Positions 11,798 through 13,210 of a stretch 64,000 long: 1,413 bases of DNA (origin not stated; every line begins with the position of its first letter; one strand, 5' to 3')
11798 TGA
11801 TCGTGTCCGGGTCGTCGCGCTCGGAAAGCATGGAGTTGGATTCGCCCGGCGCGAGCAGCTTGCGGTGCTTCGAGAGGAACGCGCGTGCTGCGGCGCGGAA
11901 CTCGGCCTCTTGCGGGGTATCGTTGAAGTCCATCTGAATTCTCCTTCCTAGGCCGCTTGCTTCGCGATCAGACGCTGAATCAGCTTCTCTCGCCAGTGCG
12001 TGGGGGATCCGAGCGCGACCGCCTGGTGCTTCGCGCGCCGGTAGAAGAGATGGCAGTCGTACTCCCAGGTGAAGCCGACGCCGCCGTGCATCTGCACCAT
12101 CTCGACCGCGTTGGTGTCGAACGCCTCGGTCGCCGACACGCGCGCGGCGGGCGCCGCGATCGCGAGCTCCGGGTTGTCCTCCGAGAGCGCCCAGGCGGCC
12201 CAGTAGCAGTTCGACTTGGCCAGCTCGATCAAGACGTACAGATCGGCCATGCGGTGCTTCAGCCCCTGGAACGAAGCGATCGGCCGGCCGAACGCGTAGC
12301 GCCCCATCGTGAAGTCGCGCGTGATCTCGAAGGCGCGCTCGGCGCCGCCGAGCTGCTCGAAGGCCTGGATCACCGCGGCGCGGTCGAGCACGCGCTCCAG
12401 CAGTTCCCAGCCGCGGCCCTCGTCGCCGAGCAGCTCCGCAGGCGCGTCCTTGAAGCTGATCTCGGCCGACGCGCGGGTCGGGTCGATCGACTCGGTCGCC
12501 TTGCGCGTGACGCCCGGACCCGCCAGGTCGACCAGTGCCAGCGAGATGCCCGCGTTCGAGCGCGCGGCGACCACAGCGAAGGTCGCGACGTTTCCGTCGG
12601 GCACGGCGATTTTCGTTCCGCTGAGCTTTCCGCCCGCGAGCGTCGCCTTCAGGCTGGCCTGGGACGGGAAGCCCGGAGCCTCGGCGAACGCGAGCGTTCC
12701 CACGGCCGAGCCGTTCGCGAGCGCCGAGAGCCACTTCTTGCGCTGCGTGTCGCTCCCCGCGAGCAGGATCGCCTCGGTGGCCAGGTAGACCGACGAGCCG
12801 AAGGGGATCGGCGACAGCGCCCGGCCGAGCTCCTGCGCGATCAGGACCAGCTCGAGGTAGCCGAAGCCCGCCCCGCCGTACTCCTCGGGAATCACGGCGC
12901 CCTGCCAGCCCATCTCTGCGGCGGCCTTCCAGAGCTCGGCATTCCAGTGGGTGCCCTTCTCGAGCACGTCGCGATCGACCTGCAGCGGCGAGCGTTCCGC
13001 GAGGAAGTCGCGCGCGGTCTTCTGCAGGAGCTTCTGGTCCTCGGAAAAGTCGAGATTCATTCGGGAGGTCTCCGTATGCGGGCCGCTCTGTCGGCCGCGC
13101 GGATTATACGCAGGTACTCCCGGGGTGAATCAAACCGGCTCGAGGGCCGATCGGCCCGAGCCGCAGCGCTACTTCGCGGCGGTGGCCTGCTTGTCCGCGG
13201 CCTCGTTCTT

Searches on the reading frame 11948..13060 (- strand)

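Call 64: search_protein_families(library=pfam, proteins=[window:11948-13060:-], max_evalue=0.0001)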
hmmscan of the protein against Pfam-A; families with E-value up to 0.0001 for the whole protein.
window:11948-13060:- (370 aa): 3 families
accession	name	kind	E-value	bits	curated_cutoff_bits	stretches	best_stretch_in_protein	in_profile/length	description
PF02771.21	Acyl-CoA_dh_N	-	7.8e-27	94.3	22.9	1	6-117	1-112/113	Acyl-CoA dehydrogenase, N-terminal domain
PF00441.29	Acyl-CoA_dh_1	-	2.8e-26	92.9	22.4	1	215-352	1-137/150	Acyl-CoA dehydrogenase, C-terminal domain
PF02770.24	Acyl-CoA_dh_M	-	2e-05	25.1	33.3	1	145-205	29-96/97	Acyl-CoA dehydrogenase, middle domain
